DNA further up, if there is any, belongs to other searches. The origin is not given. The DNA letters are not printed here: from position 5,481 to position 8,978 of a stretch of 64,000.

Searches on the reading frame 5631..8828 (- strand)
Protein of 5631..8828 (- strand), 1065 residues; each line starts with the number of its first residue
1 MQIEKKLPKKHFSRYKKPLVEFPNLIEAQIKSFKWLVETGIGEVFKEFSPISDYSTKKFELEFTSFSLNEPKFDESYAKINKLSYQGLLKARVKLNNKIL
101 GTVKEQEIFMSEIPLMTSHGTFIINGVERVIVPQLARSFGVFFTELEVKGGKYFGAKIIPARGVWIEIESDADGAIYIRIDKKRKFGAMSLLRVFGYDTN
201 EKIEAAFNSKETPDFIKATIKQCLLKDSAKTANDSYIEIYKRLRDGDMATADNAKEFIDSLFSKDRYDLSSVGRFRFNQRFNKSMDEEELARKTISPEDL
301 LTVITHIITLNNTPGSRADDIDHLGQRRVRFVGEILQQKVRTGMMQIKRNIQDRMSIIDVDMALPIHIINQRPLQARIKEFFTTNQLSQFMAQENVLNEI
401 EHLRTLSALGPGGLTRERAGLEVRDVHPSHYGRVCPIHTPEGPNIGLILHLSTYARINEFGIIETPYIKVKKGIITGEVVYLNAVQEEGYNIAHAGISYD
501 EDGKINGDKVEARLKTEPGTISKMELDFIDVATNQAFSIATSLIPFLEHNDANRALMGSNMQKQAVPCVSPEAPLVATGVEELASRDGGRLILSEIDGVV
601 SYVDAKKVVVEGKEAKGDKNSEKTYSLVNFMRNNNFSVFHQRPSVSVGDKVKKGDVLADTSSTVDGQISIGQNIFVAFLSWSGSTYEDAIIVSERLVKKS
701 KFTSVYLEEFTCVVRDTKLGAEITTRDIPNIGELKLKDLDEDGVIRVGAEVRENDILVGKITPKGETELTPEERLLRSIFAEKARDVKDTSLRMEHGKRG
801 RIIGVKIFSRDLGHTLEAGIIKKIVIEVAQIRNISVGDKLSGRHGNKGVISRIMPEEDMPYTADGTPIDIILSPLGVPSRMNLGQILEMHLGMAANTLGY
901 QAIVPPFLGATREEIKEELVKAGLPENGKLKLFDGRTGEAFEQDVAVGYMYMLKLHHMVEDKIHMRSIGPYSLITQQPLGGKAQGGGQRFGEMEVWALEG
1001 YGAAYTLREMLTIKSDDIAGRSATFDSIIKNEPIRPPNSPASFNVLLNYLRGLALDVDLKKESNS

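Call 72: search_protein_families(library=pfam, proteins=[window:5631-8828:-], max_evalue=0.00001)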
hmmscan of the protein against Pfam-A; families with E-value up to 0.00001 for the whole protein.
window:5631-8828:- (1065 aa): 6 families
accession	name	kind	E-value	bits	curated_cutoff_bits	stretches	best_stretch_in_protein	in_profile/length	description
PF00562.33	RNA_pol_Rpb2_6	-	1.5e-126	423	23.4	1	594-984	2-373/373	RNA polymerase Rpb2, domain 6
PF04565.21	RNA_pol_Rpb2_3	-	6.3e-27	94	21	1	389-457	1-68/68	RNA polymerase Rpb2, domain 3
PF04560.25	RNA_pol_Rpb2_7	-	4.9e-22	78.6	32.1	1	986-1061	1-86/87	RNA polymerase Rpb2, domain 7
PF04561.19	RNA_pol_Rpb2_2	-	2.6e-18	66.8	21.7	1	158-330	24-190/190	RNA polymerase Rpb2, domain 2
PF10385.14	RNA_pol_Rpb2_45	-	2.9e-16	59.7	28.2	1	467-532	1-66/66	RNA polymerase beta subunit external 1 domain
PF04563.20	RNA_pol_Rpb2_1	-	3.6e-13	50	28.2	1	24-358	1-185/203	RNA polymerase beta subunit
